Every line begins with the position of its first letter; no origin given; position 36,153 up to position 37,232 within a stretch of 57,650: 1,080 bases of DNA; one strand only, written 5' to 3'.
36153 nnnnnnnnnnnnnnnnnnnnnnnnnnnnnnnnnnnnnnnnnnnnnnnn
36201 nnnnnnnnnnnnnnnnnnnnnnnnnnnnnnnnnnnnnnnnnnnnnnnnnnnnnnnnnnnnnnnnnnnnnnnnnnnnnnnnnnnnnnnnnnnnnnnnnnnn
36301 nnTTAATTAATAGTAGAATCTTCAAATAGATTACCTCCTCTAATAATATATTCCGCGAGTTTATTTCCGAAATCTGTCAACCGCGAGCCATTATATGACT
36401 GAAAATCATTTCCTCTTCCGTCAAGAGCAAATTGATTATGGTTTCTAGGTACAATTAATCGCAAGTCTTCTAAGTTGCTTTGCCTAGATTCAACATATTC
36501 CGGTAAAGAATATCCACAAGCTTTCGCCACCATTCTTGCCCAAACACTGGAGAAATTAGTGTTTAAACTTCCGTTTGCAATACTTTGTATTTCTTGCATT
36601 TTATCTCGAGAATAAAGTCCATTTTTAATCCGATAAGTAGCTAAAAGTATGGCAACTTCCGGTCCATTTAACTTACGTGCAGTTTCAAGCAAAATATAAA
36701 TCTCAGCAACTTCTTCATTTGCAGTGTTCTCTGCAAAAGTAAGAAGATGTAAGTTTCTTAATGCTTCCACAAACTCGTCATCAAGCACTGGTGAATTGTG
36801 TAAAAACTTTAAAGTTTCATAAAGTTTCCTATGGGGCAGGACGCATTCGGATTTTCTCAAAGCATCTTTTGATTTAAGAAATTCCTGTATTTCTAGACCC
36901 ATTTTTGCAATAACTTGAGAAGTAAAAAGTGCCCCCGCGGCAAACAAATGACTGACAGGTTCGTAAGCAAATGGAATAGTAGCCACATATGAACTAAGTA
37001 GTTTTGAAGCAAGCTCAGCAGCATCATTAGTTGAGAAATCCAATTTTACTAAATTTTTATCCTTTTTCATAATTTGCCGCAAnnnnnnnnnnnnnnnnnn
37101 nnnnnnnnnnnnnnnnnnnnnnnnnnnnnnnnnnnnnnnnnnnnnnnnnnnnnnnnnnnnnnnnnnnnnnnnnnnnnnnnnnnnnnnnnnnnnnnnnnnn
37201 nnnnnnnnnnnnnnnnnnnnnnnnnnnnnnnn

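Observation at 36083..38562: Very AT-rich island with a Shedu-type nuclease, partner gene and mini-ORF inserted right behind the ATP synthase operon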

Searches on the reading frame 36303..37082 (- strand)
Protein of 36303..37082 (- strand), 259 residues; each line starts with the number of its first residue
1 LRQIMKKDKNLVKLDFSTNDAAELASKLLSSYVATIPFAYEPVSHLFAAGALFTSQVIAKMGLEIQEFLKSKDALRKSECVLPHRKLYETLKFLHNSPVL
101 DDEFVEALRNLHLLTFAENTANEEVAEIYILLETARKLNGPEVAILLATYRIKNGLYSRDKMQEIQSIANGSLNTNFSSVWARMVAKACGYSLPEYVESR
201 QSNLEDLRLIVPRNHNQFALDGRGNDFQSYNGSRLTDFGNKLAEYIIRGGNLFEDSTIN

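Call 3: search_protein_families(library=pfam, proteins=[window:36303-37082:-], max_evalue=0.1)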
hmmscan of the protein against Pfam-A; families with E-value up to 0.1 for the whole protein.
window:36303-37082:- (259 aa): 0 families

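Call 4: search_protein_families(library=padloc, proteins=[window:36303-37082:-], max_evalue=0.1)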
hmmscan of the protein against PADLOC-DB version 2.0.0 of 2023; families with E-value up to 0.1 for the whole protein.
window:36303-37082:- (259 aa): 0 families

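Call 7: find_homologous_proteins(query=window:36303-37070:-, max_evalue=0.001)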
Query window:36303-37070:- (255 aa): 7 proteins with E <= 0.001 among 871 candidates.
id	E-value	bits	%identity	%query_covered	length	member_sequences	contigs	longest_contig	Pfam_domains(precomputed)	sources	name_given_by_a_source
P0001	1.3e-162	557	100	100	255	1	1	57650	-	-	-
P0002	2.3e-110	386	71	92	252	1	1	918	-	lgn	-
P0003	3.2e-90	320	61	98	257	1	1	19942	-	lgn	-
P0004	6.7e-90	319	60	97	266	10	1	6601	-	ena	-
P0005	7.5e-83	296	68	77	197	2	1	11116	-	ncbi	ncbi:hypothetical protein COB80_02440, partial [Candidatus Kaiserbacteria bacterium]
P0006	9.3e-78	279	54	98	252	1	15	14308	-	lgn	-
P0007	4.0e-77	277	54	92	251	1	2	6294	-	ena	-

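Call 9: find_encoding_contigs(protein=P0003, flank=6000, max_places=3)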
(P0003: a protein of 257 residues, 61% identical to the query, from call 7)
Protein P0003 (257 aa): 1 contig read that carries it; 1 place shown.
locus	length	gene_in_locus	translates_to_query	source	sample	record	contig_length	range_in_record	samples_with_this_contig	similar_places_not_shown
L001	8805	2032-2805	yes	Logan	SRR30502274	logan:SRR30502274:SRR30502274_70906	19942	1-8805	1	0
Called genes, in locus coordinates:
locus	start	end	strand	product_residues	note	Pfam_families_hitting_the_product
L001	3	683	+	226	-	?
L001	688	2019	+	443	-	PF01336:tRNA_anti-codon, PF00152:tRNA-synt_2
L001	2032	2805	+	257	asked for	-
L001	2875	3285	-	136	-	-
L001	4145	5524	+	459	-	PF00883:Peptidase_M17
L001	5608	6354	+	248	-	PF02616:SMC_ScpA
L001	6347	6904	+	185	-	PF04079:SMC_ScpB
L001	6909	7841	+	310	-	PF00768:Peptidase_S11, PF13354:Beta-lactamase2 (weak)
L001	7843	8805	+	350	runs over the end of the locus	PF00953:Glycos_transf_4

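Call 10: find_encoding_contigs(protein=P0006, flank=6000, max_places=4)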
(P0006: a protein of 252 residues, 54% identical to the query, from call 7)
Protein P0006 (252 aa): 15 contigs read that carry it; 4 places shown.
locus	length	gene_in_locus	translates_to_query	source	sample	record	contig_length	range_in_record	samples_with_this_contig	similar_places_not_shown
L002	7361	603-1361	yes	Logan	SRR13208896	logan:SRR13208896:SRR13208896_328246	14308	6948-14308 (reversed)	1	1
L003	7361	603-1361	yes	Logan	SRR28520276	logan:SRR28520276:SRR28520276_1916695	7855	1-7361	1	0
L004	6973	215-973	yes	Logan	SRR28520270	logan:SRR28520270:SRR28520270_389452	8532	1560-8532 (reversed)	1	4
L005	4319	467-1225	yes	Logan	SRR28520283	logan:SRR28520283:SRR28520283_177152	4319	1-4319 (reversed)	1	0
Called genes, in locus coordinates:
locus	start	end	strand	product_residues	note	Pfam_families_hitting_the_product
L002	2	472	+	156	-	PF04539:Sigma70_r3, PF04545:Sigma70_r4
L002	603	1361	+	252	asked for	-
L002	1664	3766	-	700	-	PF00999:Na_H_Exchanger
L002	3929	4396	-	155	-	PF00571:CBS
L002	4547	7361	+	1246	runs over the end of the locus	PF00133:tRNA-synt_1, PF09334:tRNA-synt_1g (weak), PF00300:His_Phos_1, PF00133:tRNA-synt_1, PF09334:tRNA-synt_1g (weak), PF08264:Anticodon_1, PF19302:DUF5915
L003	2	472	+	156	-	PF04539:Sigma70_r3, PF04545:Sigma70_r4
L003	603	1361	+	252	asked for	-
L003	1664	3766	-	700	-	PF00999:Na_H_Exchanger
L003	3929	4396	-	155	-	PF00571:CBS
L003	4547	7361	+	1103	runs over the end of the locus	?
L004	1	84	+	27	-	?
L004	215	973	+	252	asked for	-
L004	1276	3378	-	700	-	PF00999:Na_H_Exchanger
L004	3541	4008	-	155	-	PF00571:CBS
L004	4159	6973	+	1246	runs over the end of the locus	PF00133:tRNA-synt_1, PF09334:tRNA-synt_1g (weak), PF00300:His_Phos_1, PF00133:tRNA-synt_1, PF09334:tRNA-synt_1g (weak), PF08264:Anticodon_1, PF19302:DUF5915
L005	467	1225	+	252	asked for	-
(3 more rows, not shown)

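Call 11: find_encoding_contigs(protein=P0005, flank=6000, max_places=3)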
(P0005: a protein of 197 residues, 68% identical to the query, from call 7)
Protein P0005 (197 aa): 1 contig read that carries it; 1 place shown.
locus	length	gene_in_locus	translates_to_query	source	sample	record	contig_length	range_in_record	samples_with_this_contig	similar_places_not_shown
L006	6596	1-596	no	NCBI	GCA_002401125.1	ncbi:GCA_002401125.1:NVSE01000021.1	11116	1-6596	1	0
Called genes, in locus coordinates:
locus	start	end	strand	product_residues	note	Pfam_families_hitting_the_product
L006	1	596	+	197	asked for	?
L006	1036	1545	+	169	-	-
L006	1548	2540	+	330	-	-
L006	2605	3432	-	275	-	PF02578:Cu-oxidase_4 (faint)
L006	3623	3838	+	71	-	-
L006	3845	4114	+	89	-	PF05015:HigB-like_toxin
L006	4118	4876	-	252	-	PF13480:Acetyltransf_6 (weak), PF04377:ATE_C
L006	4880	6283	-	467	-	-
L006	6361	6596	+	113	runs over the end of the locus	-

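Call 12: find_encoding_contigs(protein=P0004, flank=6000, max_places=2)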
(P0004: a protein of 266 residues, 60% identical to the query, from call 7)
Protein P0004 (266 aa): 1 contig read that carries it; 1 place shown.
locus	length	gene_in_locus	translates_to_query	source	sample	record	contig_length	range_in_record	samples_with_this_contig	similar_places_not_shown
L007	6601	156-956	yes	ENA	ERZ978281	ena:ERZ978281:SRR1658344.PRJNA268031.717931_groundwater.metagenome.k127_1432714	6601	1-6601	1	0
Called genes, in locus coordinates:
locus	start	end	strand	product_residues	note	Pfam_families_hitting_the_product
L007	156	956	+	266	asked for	-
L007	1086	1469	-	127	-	PF13473:Cupredoxin_1 (weak)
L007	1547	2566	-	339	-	PF00403:HMA, PF13386:DsbD_2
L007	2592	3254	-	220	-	-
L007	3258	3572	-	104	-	-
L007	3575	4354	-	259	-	-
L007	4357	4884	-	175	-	PF07610:DUF1573 (weak)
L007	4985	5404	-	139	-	-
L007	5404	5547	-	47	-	-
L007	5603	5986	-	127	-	PF03625:DUF302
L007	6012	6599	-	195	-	?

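Call 13: find_encoding_contigs(protein=P0007, flank=6000, max_places=2)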
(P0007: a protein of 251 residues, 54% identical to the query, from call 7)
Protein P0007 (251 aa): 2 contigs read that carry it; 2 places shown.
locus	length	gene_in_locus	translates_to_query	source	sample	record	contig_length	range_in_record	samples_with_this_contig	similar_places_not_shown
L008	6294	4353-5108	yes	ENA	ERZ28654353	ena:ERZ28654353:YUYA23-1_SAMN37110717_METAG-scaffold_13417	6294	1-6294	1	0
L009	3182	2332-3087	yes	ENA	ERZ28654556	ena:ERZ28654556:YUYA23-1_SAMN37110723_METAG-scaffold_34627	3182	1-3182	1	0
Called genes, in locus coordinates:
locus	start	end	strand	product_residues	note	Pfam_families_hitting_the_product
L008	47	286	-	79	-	-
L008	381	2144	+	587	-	PF01807:Zn_ribbon_DnaG, PF08275:DNAG_N, PF01751:Toprim, PF13155:Toprim_2, PF13662:Toprim_4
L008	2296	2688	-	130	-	-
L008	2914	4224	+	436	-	PF03979:Sigma70_r1_1, PF00140:Sigma70_r1_2, PF04542:Sigma70_r2, PF04539:Sigma70_r3, PF04545:Sigma70_r4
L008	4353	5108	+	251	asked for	-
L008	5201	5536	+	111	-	-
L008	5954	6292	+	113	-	?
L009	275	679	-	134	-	-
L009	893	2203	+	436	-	PF03979:Sigma70_r1_1, PF00140:Sigma70_r1_2, PF04542:Sigma70_r2, PF04539:Sigma70_r3, PF04545:Sigma70_r4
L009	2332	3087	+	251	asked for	-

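Call 20: find_related_loci(query=A1, collection=genome_contigs, flank=6000)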
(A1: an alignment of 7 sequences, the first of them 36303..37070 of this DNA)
Query A1 (255 aa) in genome_contigs; peptide patterns used: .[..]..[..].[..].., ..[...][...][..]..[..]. (x = any residue, [..] = any of these).
81 stretches matched a pattern, but none encodes a relative of the query by tblastn (E <= 1e-3).

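Call 25: search_protein_families(library=ncbifam, proteins=[window:36303-37070:-], max_evalue=0.1)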
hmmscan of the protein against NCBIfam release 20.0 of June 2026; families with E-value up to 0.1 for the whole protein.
window:36303-37070:- (255 aa): 0 families

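Call 26: search_protein_families(library=phrogs, proteins=[window:36303-37070:-], max_evalue=0.1)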
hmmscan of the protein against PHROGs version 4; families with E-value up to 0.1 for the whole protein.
window:36303-37070:- (255 aa): 0 families

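Call 37: search_protein_representatives(alignment_id=A1)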
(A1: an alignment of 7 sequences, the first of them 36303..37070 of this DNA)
Query: 7 sequences, 253 profile positions. Proteins with E-value up to 0.001 (for the whole library): 99; up to 1e-10: 22; up to 1e-30: 8. The best 99 are listed.
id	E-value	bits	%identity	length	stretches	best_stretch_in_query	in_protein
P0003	1.8e-130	449.8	-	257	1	2-252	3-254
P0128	2.4e-74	266.0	-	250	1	1-251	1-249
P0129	6.8e-71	254.6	-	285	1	6-251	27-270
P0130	7.6e-64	231.5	-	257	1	5-251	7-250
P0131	4.1e-49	183.3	-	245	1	8-248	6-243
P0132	1.8e-47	177.9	-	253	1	3-250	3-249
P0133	6.8e-47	176.0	-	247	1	2-248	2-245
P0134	5.2e-46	173.1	-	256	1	1-249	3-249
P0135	1.7e-21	92.8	-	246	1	41-244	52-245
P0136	1.8e-17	79.6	-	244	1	47-244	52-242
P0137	7.4e-16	74.3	-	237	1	37-244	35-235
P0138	7.8e-16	74.2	-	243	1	34-244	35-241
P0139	2.0e-14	69.6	-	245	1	54-246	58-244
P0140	1.2e-13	67.1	-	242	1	48-244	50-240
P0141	2.0e-13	66.3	-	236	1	52-244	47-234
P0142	6.9e-13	64.6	-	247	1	56-243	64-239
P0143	3.2e-12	62.4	-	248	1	53-243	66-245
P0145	3.1e-11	59.2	-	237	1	34-244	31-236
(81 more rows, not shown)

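Call 40: search_protein_families(library=pfam, alignment_id=A2, max_evalue=0.01)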
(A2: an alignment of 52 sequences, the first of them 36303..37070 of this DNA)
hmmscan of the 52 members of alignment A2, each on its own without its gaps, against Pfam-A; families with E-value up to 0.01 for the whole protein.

A. member 1, window:36303-37070:- (255 aa): 0 families

B. families by the number of members that match (of 52 scanned): 1 family
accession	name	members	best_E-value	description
PF14337.13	Abi_alpha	12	1.4e-09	Abortive infection alpha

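Call 41: search_solved_structures(query=A2, max_evalue=1)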
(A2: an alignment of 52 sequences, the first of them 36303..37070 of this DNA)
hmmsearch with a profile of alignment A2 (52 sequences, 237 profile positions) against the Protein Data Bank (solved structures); distinct sequences matched with E-value up to 1: 4.
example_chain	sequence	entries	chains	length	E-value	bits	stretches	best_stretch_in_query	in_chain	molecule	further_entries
4o1o_A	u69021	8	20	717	0.01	18.5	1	25-107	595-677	Ribonuclease L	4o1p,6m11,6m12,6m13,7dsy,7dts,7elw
3o26_A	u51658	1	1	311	0.41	13.3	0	128-164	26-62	Salutaridine reductase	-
6aqj_A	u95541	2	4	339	0.93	12.1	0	29-98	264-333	Ketol-acid reductoisomerase (NADP(+))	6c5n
5w3k_A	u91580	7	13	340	0.94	12.1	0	29-98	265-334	Ketol-acid reductoisomerase (NADP(+))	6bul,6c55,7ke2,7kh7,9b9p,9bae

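Call 42: search_protein_families(library=pfam, proteins=[P0135, P0136, P0137, P0138, P0139, P0140, P0141, P0142, P0143, P0145], max_evalue=0.01)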
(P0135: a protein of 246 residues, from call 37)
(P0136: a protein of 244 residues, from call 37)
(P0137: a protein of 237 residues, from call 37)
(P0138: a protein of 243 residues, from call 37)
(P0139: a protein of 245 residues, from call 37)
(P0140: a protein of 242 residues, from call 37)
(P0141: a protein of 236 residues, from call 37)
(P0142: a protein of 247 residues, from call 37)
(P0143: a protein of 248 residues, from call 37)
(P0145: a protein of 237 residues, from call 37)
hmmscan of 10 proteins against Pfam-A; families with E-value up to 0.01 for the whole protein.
P0135 (246 aa): 1 family
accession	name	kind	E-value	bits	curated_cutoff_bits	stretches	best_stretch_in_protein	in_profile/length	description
PF14337.13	Abi_alpha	-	3.7e-05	24.3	29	1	71-241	5-194/196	Abortive infection alpha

P0136 (244 aa): 0 families

P0137 (237 aa): 0 families

P0138 (243 aa): 1 family
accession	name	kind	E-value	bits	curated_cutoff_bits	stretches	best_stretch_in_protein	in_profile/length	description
PF14337.13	Abi_alpha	-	0.00017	22.1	29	1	101-213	43-156/196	Abortive infection alpha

P0139 (245 aa): 0 families

P0140 (242 aa): 0 families

P0141 (236 aa): 1 family
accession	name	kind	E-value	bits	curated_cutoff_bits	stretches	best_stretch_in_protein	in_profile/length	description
PF14337.13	Abi_alpha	-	1.4e-09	38.7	29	1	113-230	63-194/196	Abortive infection alpha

P0142 (247 aa): 0 families

P0143 (248 aa): 1 family
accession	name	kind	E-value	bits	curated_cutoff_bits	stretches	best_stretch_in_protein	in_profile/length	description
PF14337.13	Abi_alpha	-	0.0029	18.1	29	1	127-242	62-194/196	Abortive infection alpha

P0145 (237 aa): 1 family
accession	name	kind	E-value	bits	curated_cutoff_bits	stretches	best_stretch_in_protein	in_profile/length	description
PF14337.13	Abi_alpha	-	0.0093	16.4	29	0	130-232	74-194/196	Abortive infection alpha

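Call 43: search_protein_families(library=padloc, alignment_id=A2, max_evalue=0.01)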
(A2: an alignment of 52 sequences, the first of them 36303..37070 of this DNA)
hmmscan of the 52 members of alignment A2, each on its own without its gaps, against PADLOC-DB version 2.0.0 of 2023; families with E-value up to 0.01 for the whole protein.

A. member 1, window:36303-37070:- (255 aa): 0 families

B. families by the number of members that match (of 52 scanned): 8 families
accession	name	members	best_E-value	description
PDLC01576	Csm2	1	4.2e-05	CAS-III-A; effector_SS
PDLC02797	SspF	1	0.00075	SspF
PDLC01157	Mem_03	1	0.00079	"Membrane protein (2TM at N-terminus and a globular domain) in type III operon, could be a CARF domain diverged beyond r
PDLC05024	PDC-S47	1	0.0014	-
PDLC03393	REase_II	1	0.003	Type II nicking endonuclease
PDLC01934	CARF7--CARF_RelE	1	0.0031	-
PDLC02117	Cas7_IIIg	1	0.0058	-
PDLC03849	LmuA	1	0.0084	-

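Call 44: predict_structure(alignment_id=A1)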
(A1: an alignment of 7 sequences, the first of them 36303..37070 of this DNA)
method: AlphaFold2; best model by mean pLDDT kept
length: 255 residues; sequences in the alignment: 7
mean_pLDDT: 58.7   pTM: 0.53
mean pLDDT of the five models: 58.7, 57.6, 55.8, 55.3, 55.2
residues with pLDDT >= 90: 6; 70-90: 78; 50-70: 74; < 50: 97
segments of 3 or more residues with pLDDT < 50: 1-65, 73-78, 110-116, 246-255
pLDDT, mean of each block of 10 residues (from residue 1): 35 37 29 29 37 40 47 47 53 53 55 48 60 73 86 88 77 81 88 88 81 52 63 81 53 34
secondary structure, 60 per line:
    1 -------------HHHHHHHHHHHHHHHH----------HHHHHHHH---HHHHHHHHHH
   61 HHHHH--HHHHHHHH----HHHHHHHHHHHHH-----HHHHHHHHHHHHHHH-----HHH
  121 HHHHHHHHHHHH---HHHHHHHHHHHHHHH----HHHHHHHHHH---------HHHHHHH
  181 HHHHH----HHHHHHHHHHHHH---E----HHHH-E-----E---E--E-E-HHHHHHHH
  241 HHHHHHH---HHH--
elements in order: H14-29 H40-47 H51-65 H68-75 H80-92 H98-112 H118-132 H136-150 H155-164 H174-185 H190-202 H211-214 H233-247

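Call 60: find_related_loci(query=A1, collection=viral_contigs, flank=5000)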
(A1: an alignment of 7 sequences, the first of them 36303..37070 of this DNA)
Query A1 (255 aa) in viral_contigs; peptide patterns used: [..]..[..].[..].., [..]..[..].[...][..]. (x = any residue, [..] = any of these).
117 stretches matched a pattern, but none encodes a relative of the query by tblastn (E <= 1e-3).

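Call 65: search_dna_similar(query=P0141, collection=phages, mode=protein, max_evalue=0.001, max_rows=15)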
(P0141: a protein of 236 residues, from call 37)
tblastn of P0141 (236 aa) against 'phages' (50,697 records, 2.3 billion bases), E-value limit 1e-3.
No match.

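Call 66: search_dna_similar(query=window:36303-37070:-, collection=plasmids, mode=protein, max_evalue=0.01, max_rows=15)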
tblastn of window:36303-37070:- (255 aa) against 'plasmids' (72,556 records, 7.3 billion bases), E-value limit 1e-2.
No match.

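Call 71: search_protein_families(library=pfam, alignment_id=A4, max_evalue=0.001)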
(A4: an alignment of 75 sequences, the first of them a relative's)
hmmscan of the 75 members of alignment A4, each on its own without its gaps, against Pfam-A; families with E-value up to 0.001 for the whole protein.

A. member 1, P0135 (246 aa): 1 family
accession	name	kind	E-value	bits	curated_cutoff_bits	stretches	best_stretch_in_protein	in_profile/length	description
PF14337.13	Abi_alpha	-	3.7e-05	24.3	29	1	71-241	5-194/196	Abortive infection alpha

B. families by the number of members that match (of 75 scanned): 1 family
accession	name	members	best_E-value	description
PF14337.13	Abi_alpha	10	1.4e-09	Abortive infection alpha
